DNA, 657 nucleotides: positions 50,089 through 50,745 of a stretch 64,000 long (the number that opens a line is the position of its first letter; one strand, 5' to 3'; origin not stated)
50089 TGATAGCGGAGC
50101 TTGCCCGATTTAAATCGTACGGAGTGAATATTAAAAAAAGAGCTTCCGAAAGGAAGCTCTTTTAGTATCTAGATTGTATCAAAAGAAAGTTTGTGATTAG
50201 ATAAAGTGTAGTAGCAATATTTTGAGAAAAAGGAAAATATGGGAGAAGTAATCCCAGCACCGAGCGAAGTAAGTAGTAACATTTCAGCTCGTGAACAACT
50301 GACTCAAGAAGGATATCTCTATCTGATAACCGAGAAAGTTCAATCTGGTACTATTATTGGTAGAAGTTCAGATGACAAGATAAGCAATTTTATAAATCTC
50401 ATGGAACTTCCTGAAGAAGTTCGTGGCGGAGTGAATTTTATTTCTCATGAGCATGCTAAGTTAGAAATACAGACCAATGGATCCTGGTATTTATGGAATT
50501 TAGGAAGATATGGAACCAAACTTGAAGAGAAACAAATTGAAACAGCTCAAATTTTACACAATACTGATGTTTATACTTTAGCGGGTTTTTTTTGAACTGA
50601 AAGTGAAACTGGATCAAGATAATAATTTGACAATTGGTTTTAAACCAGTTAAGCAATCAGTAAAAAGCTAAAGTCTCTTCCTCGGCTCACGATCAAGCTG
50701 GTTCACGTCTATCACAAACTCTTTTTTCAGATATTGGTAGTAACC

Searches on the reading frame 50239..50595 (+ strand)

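Call 39: search_protein_families(library=pfam, proteins=[window:50239-50595:+])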
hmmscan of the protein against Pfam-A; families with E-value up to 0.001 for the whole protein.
window:50239-50595:+ (118 aa): 1 family
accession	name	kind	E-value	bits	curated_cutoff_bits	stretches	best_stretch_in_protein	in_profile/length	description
PF00498.31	FHA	-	1.4e-07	32.2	20.7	1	39-114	2-66/67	FHA domain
